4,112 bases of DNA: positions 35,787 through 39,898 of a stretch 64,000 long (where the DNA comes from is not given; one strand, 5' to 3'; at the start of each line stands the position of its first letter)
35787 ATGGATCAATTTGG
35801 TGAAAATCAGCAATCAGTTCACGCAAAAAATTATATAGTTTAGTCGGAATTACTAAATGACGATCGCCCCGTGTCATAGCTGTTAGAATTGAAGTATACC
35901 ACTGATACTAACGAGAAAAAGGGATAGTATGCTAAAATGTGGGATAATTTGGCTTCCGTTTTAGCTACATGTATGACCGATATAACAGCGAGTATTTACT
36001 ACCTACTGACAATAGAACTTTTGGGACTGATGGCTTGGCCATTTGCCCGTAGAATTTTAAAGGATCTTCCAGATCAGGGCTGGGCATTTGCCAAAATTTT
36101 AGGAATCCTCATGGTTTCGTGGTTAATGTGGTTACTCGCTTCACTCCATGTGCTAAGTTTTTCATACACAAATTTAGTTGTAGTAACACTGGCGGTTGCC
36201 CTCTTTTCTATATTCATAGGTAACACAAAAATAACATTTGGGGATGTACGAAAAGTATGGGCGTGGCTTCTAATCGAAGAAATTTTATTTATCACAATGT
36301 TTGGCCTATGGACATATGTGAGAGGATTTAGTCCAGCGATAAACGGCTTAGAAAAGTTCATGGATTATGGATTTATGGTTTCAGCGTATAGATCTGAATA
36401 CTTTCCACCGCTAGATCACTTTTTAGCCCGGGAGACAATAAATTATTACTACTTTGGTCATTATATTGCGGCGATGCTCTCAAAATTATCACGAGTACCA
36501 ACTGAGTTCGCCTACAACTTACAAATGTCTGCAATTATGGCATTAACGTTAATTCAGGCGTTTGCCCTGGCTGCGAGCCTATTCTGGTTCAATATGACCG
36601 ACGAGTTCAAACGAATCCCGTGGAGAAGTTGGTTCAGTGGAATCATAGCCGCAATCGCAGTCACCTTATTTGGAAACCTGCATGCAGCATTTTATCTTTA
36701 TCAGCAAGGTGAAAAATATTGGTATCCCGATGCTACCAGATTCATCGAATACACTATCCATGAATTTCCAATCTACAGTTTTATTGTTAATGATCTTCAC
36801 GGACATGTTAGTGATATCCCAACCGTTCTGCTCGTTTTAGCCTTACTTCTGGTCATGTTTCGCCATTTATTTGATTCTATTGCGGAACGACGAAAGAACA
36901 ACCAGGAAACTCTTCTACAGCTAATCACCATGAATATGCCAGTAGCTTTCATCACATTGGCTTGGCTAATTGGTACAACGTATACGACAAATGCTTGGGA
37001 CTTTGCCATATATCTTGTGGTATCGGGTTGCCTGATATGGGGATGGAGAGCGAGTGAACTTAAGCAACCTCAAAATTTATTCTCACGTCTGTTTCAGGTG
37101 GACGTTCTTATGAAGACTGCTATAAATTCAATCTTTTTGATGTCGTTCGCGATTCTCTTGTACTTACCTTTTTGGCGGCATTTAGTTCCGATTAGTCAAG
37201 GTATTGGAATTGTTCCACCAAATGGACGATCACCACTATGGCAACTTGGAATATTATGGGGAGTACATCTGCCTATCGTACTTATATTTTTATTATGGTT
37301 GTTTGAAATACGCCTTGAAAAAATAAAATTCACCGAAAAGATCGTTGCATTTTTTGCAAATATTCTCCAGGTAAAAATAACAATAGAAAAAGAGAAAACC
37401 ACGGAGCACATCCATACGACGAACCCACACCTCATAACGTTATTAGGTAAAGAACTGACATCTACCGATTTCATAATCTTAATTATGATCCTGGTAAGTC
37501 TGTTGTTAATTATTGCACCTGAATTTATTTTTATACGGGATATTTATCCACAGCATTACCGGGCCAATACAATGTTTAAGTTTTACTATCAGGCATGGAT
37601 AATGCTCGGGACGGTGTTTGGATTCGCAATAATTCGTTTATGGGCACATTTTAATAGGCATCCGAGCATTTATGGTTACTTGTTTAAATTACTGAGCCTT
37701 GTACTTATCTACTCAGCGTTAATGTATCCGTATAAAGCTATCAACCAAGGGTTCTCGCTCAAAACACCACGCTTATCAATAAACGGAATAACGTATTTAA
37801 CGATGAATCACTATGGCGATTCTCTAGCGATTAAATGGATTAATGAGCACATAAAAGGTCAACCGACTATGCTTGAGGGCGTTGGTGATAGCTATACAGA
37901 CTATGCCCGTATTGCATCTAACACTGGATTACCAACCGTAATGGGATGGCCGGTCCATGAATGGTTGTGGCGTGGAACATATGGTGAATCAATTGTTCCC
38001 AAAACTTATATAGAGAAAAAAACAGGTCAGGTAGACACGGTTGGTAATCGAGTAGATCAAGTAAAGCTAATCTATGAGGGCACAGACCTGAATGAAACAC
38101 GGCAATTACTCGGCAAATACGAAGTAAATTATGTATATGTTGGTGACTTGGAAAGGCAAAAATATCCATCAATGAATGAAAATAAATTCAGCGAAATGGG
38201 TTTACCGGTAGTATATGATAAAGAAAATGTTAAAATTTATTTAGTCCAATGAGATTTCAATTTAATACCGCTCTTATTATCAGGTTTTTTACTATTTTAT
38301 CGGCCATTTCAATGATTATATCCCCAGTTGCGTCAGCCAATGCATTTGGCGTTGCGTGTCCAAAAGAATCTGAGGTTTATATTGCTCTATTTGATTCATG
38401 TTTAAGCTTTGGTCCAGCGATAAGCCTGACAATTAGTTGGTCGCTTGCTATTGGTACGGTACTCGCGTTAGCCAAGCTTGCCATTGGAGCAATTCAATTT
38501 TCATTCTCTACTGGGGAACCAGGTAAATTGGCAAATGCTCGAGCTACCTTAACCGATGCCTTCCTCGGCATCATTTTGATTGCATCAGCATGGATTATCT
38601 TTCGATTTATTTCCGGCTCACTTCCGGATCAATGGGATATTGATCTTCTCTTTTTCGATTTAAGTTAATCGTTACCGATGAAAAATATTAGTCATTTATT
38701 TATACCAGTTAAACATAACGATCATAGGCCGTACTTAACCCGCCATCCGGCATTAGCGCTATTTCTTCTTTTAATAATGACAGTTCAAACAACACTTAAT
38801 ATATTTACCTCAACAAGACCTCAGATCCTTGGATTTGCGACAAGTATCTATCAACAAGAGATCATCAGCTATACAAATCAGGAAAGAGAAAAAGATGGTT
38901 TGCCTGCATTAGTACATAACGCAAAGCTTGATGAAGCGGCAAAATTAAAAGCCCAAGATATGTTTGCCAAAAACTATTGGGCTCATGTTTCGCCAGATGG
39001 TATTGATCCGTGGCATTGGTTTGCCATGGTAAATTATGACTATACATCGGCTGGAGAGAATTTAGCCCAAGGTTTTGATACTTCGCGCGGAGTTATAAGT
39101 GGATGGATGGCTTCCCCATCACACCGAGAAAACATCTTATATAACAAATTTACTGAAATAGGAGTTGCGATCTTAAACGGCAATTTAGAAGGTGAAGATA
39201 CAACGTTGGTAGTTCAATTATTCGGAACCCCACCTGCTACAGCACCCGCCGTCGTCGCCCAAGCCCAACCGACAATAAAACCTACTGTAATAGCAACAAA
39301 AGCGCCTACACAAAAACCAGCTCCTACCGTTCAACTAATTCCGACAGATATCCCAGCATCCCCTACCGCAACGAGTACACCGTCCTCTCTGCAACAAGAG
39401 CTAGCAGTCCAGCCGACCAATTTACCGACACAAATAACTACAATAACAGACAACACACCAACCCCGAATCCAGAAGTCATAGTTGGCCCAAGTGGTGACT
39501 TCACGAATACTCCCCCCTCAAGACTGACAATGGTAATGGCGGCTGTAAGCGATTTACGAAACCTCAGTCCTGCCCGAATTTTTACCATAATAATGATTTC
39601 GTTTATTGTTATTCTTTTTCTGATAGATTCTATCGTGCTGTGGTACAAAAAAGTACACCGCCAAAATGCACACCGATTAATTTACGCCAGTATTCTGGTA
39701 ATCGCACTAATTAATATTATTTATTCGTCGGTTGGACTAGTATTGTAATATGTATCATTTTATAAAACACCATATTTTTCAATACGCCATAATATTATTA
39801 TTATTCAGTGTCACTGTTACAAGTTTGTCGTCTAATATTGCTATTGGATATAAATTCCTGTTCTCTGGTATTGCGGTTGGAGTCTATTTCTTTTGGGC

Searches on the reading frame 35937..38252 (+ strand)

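Call 31: search_protein_families(library=pfam, proteins=[window:35937-38252:+], max_evalue=0.01)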
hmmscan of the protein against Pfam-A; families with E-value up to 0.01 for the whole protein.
window:35937-38252:+ (771 aa): 1 family
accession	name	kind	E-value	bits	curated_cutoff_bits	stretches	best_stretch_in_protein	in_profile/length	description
PF10060.15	DUF2298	-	6.3e-96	322.7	27.8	1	60-557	2-488/488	Uncharacterized membrane protein (DUF2298)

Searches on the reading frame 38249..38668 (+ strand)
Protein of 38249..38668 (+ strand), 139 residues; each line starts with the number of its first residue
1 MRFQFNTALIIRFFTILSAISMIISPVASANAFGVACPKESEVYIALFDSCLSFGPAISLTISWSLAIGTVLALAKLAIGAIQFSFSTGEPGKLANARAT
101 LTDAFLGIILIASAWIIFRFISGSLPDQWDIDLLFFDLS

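Call 31: search_protein_families(library=pfam, proteins=[window:38249-38668:+], max_evalue=0.01)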
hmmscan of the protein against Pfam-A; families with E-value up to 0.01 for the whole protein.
window:38249-38668:+ (139 aa): 1 family
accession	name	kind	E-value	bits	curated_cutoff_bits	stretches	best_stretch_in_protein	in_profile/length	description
PF18895.5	T4SS_pilin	-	5.6e-06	26.8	26.6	1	64-121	15-71/71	Type IV secretion system pilin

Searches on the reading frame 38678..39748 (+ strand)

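Call 31: search_protein_families(library=pfam, proteins=[window:38678-39748:+], max_evalue=0.01)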
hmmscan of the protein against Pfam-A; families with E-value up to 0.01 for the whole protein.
window:38678-39748:+ (356 aa): 1 family
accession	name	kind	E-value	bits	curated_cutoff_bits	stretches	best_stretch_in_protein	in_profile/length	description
PF00188.32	CAP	-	1.7e-17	64.7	21.1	1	64-173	2-110/117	Cysteine-rich secretory protein family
